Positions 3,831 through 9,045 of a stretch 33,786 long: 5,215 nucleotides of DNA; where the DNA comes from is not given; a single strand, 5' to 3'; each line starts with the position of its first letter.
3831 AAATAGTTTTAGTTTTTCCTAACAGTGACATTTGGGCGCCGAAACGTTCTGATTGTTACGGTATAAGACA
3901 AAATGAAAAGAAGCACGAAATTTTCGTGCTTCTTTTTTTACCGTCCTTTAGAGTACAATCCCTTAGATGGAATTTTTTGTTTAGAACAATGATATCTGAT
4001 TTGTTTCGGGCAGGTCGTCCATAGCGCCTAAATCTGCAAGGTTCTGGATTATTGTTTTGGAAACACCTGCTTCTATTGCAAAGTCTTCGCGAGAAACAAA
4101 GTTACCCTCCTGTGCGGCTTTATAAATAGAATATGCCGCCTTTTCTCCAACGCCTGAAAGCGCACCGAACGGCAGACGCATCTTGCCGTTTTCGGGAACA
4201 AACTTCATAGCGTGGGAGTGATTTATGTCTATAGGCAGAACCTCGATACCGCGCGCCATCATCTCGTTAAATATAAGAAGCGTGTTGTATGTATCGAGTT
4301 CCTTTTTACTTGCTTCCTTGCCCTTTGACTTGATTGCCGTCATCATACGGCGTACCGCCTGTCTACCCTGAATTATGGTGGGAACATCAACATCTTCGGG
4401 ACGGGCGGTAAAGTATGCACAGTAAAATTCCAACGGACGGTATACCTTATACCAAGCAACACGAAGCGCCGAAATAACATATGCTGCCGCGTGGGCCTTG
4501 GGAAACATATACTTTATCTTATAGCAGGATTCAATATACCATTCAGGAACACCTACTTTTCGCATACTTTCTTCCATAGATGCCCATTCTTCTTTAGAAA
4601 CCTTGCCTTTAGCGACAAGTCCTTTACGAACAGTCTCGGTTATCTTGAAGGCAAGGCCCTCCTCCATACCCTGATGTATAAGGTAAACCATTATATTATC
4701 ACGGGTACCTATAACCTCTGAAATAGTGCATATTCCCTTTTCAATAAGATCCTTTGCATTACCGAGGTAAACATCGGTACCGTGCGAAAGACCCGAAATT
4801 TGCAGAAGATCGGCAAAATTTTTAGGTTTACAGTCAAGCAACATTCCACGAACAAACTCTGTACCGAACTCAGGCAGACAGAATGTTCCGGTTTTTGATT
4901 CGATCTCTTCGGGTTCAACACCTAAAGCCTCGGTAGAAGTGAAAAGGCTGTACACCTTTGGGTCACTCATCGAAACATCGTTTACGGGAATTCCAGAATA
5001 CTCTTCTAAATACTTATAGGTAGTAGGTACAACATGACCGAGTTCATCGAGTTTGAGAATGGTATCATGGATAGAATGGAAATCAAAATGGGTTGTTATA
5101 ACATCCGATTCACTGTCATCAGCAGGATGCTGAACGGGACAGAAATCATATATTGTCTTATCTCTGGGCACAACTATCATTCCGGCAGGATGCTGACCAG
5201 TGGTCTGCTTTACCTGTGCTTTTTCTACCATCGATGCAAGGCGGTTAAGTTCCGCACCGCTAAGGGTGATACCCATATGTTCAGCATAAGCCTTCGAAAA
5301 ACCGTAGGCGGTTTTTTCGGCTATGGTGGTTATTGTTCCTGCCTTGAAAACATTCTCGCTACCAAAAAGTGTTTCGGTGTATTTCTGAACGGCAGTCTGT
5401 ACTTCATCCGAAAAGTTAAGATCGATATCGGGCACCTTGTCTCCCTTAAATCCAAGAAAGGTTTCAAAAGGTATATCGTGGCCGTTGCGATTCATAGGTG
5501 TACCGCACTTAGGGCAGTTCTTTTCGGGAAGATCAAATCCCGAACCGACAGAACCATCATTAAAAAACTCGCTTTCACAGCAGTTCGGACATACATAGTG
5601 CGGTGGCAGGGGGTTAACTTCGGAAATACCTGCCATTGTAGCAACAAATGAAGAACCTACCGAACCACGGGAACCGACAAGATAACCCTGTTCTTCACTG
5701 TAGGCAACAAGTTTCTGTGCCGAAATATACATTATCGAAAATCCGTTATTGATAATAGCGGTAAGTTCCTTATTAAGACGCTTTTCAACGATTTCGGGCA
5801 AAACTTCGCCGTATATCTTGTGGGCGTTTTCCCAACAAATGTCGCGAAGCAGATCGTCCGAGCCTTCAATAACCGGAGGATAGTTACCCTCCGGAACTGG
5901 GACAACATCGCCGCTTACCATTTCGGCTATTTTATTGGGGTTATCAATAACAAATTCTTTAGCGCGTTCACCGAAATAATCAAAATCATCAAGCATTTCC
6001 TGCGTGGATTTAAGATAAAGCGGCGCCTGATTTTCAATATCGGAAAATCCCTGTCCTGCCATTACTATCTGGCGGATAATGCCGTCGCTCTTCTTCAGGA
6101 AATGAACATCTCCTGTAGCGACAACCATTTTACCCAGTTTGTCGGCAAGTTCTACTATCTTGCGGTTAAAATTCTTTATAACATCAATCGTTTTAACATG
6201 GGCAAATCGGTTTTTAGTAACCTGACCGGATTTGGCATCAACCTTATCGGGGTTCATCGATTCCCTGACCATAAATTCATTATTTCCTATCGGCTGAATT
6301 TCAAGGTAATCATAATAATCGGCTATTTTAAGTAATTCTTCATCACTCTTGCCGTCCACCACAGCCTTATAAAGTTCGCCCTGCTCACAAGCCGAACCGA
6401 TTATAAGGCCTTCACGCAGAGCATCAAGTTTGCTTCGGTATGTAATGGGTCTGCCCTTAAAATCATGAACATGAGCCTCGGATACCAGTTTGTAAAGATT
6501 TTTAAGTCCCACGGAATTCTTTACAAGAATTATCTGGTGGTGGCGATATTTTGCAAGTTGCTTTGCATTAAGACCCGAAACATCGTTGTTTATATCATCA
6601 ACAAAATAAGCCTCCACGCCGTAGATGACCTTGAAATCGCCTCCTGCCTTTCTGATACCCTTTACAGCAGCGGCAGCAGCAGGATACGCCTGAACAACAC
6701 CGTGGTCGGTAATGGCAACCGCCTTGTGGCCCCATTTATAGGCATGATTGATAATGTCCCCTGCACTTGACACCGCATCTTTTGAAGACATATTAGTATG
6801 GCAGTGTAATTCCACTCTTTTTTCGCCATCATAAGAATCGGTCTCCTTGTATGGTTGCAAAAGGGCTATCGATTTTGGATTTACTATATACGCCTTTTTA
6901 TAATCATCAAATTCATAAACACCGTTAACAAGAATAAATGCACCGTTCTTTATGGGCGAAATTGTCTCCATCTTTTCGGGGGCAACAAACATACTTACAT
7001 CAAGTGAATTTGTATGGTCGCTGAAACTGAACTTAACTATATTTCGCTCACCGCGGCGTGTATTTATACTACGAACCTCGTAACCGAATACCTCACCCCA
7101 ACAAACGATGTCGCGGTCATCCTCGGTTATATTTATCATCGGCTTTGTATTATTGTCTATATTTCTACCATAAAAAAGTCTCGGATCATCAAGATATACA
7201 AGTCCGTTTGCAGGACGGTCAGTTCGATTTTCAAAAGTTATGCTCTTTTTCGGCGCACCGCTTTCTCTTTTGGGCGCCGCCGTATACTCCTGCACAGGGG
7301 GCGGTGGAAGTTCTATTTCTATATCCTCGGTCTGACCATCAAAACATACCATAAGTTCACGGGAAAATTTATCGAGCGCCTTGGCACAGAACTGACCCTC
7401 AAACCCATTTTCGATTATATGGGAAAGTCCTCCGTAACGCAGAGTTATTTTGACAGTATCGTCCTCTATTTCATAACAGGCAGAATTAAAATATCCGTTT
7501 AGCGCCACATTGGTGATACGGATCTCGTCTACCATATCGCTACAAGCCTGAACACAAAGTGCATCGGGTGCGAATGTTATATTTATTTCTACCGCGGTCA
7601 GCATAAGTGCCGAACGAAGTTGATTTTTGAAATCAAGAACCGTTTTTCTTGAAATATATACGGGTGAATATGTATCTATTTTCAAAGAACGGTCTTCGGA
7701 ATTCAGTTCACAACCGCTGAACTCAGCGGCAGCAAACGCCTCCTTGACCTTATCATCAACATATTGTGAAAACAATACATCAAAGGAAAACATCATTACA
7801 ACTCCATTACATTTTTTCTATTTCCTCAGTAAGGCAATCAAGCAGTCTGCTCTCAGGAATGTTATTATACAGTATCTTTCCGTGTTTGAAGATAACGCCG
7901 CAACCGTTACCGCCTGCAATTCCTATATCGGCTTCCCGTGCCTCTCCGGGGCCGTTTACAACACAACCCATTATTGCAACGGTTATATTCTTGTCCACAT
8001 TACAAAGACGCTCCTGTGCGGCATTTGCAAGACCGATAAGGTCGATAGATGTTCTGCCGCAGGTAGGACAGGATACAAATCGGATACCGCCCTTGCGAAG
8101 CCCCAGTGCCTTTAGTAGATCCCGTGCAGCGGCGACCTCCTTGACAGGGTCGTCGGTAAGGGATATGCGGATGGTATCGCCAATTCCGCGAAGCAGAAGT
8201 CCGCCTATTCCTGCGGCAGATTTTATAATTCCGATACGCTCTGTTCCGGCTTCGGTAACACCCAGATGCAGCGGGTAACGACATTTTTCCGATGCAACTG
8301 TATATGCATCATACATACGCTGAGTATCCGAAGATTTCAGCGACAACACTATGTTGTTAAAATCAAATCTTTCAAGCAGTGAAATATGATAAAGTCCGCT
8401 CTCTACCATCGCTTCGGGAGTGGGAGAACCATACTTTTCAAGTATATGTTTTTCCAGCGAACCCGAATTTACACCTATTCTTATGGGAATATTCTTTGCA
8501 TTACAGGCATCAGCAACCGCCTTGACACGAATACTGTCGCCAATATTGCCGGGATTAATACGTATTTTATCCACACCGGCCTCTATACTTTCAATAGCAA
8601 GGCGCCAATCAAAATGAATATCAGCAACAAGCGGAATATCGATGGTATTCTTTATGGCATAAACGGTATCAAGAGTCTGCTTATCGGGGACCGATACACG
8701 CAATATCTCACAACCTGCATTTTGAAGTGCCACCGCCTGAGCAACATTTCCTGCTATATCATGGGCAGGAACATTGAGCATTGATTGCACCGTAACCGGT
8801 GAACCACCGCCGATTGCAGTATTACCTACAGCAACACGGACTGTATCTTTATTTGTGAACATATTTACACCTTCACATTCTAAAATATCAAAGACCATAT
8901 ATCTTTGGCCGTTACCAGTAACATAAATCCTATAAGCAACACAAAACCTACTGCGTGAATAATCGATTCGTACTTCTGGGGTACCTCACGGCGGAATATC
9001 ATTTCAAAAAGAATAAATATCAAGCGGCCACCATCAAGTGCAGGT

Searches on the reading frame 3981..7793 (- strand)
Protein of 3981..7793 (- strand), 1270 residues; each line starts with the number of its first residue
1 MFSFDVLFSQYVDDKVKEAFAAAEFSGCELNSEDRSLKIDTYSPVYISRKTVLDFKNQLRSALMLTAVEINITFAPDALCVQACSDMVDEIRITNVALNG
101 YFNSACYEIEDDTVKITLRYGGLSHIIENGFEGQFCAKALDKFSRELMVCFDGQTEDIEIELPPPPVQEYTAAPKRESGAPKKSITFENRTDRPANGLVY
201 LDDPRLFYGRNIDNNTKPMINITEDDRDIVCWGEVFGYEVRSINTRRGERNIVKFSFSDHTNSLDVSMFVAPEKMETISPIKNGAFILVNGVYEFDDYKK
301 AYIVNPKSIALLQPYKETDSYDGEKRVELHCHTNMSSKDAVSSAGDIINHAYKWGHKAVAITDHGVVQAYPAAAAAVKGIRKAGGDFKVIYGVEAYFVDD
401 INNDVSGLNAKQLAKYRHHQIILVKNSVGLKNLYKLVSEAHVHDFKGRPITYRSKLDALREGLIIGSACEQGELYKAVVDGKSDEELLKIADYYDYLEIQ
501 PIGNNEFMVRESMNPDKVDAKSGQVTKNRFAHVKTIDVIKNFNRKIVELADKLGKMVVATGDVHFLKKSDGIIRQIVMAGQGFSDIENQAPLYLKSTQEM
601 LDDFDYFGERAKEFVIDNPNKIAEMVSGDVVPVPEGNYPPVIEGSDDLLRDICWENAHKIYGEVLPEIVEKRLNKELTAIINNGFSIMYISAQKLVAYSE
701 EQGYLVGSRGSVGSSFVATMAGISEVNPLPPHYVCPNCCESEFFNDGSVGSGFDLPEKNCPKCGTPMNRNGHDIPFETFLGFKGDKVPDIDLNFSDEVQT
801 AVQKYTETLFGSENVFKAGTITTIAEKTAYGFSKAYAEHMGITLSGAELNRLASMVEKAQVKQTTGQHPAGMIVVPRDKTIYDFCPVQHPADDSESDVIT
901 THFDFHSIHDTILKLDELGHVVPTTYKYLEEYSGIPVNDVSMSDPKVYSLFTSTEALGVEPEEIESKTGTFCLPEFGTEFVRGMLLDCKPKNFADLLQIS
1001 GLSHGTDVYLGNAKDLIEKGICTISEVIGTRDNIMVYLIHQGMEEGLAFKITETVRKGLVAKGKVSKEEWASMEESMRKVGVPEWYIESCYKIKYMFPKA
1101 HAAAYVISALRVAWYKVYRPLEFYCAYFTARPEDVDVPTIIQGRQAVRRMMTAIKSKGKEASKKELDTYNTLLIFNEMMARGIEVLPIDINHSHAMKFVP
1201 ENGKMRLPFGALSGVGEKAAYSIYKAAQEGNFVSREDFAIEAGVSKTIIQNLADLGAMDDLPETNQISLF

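Call 58: search_protein_families(library=pfam, proteins=[window:3981-7793:-], max_evalue=0.00001)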
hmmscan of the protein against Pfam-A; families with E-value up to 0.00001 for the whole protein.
window:3981-7793:- (1270 aa): 4 families
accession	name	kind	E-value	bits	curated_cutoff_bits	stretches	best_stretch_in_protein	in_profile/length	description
PF07733.18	DNA_pol3_alpha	-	9e-55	186.5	23.9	2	648-830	2-144/260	Bacterial DNA polymerase III alpha NTPase domain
PF02811.25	PHP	-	5.4e-26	92.3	26.4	1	328-494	1-148/164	PHP domain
PF17657.6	DNA_pol3_finger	-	1.8e-20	73.4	22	1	933-1079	18-164/166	Bacterial DNA polymerase III alpha subunit finger domain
PF14579.12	HHH_6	-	8.9e-16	58.3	25.6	1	1182-1263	1-85/90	Helix-hairpin-helix motif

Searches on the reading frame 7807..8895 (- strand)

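Call 58: search_protein_families(library=pfam, proteins=[window:7807-8895:-], max_evalue=0.00001)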
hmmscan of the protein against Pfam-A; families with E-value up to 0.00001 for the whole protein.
window:7807-8895:- (362 aa): 1 family
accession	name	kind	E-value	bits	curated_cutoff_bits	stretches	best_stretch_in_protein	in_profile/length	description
PF04551.19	GcpE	-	7e-145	482.8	32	1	18-361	1-343/343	GcpE protein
